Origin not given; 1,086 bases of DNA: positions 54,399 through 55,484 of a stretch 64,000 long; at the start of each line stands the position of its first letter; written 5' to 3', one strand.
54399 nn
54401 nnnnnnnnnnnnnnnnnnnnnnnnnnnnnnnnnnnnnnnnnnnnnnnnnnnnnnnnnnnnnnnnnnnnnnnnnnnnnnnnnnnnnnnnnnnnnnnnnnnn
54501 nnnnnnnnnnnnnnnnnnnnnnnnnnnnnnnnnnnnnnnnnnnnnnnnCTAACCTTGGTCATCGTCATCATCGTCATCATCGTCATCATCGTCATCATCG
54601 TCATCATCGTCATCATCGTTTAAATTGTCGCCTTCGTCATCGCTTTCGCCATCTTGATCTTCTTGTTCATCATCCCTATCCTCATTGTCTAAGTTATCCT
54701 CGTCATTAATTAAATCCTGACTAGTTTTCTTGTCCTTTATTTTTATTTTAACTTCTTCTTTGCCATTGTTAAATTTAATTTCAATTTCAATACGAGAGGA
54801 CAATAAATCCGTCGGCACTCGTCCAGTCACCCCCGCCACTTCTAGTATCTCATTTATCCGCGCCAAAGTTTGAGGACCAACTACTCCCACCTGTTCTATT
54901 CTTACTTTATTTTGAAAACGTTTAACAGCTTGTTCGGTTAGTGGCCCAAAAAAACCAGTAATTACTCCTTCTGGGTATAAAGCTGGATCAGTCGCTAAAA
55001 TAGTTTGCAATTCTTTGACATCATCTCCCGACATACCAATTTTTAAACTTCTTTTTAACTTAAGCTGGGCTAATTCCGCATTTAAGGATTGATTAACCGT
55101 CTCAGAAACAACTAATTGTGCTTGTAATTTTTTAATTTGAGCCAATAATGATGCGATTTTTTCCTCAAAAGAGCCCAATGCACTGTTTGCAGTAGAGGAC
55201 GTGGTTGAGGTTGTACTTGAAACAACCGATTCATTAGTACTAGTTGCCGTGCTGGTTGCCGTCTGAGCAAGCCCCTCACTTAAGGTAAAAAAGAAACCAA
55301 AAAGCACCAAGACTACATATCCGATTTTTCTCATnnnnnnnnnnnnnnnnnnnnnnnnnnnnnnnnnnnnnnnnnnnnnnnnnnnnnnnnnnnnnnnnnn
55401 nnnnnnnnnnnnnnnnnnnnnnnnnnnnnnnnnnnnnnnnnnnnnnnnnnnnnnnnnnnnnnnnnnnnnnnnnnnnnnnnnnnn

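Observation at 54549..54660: Poly-Asp tail (~25 D) encoded by a (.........)n microsatellite on a secreted peptidoglycan-binding protein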

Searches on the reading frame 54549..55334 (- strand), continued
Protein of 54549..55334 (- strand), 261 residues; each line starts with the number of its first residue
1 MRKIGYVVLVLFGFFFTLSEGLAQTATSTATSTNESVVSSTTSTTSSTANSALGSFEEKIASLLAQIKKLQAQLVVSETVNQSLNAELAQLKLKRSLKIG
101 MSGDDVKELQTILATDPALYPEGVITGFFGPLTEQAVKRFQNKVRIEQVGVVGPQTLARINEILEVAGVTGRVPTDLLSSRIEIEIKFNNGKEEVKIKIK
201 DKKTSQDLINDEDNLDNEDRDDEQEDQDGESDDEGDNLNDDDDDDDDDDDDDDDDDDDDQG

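Call 31: predict_structure(alignment_id=A1)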
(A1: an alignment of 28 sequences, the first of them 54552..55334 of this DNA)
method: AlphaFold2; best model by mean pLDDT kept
length: 261 residues; sequences in the alignment: 28
mean_pLDDT: 58.6   pTM: 0.23
mean pLDDT of the five models: 58.6, 56.8, 55.7, 55.7, 52.6
residues with pLDDT >= 90: 21; 70-90: 30; 50-70: 118; < 50: 92
segments of 3 or more residues with pLDDT < 50: 1-33, 35-38, 40-47, 146-151, 172-174, 176-180, 202-218, 224-229
pLDDT, mean of each block of 10 residues (from residue 1): 38 37 41 46 47 79 94 92 87 75 69 66 58 64 51 61 60 48 56 57 40 45 49 51 57 58 44
secondary structure, 60 per line:
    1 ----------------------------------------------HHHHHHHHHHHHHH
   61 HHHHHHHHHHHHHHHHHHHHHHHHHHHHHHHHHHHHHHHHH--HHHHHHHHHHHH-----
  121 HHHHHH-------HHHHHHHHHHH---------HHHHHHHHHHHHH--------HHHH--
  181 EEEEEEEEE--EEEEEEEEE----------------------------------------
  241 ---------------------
elements in order: H47-101 H104-115 H121-126 H134-144 H154-166 H175-178 E181-189 E192-200

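Call 39: search_protein_families(library=ncbifam, proteins=[window:54549-55334:-], max_evalue=0.01)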
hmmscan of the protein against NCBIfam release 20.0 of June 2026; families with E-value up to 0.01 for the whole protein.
window:54549-55334:- (261 aa): 4 families
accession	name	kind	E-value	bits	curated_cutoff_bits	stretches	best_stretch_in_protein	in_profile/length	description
TIGR02869.1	spore_SleB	equivalog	5.7e-09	36.1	236.5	1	96-168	6-69/201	spore cortex-lytic enzyme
NF052377.1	lmo1851_S41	exception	1.3e-05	24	725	1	83-163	370-448/468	lmo1851 family serine protease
TIGR03979.1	His_Ser_Rich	equivalog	0.00021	21.3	121.65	1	54-158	77-184/190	His-Xaa-Ser repeat protein HxsA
NF006542.0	PRK09039.1-1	equivalog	0.0065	15.5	388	1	22-91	90-156/627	peptidoglycan -binding protein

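Call 44: search_solved_structures(query=window:54552-55334:-, max_evalue=0.01)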
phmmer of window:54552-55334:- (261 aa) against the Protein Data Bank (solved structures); distinct sequences matched with E-value up to 0.01: 8.
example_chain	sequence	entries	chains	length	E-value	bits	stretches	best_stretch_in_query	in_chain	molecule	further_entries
1lbu_A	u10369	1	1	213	5.5e-06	29.5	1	96-163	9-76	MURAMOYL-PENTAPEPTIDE CARBOXYPEPTIDASE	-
4c2f_A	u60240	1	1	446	0.00044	23.3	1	89-165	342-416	CARBOXY-TERMINAL PROCESSING PROTEASE CTPB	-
4c2c_A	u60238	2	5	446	0.00044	23.3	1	89-165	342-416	CARBOXY-TERMINAL PROCESSING PROTEASE CTPB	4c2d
4c2g_A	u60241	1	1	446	0.00044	23.3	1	89-165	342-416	CARBOXY-TERMINAL PROCESSING PROTEASE CTPB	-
4c2e_A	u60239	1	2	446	0.00061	22.9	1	89-165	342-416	CARBOXY-TERMINAL PROCESSING PROTEASE CTPB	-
4c2h_A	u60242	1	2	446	0.00061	22.8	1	89-165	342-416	CARBOXY-TERMINAL PROCESSING PROTEASE CTPB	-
4xxt_A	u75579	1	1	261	0.0011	22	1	94-163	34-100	Fusion of predicted Zn-dependent amidase/peptidase (Cell wall hydrolase/DD-carboxypeptidas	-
4g54_A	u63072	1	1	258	0.0055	19.7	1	87-166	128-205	General Secretion Pathway Protein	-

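Call 61: search_protein_representatives(alignment_id=A1)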
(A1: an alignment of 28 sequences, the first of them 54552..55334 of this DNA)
Query: 28 sequences, 233 profile positions. Proteins with E-value up to 0.001 (for the whole library): 21656; up to 1e-10: 6749; up to 1e-30: 458. The best 150 are listed.
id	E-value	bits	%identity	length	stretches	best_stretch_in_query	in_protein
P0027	2.2e-95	335.3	-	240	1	1-226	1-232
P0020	6.2e-92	324.0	-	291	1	1-233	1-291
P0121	3.4e-78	279.0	-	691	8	67-150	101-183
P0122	1.2e-62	228.1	-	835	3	71-148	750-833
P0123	1.8e-60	221.1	-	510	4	75-154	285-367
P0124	3.8e-60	220.0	-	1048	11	80-160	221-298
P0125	4.2e-60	219.8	-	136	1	91-231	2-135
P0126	5.8e-60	219.4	-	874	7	78-147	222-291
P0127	3.5e-59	216.8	-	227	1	64-220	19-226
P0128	8.0e-59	215.6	-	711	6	27-143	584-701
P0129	1.6e-55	204.8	-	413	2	77-148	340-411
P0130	1.9e-55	204.6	-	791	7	62-144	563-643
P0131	2.2e-55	204.4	-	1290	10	74-141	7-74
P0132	2.6e-55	204.2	-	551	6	60-148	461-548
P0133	7.9e-55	202.6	-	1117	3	42-156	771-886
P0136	2.1e-53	197.9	-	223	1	9-232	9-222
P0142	4.9e-51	190.2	-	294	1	7-220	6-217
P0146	1.1e-50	189.0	-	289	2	1-214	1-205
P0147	1.1e-50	189.0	-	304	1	6-230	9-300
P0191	8.6e-45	169.7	-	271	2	64-229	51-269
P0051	8.8e-44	166.4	-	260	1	23-233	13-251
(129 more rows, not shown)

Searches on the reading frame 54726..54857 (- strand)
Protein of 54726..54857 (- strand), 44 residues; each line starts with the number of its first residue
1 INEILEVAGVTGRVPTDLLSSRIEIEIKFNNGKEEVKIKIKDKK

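Call 52: find_homologous_proteins(query=A3, max_evalue=1)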
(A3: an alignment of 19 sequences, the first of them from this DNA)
Query A3 (19 sequences): 6417 candidates shared short words with the query, none scored E <= 1.
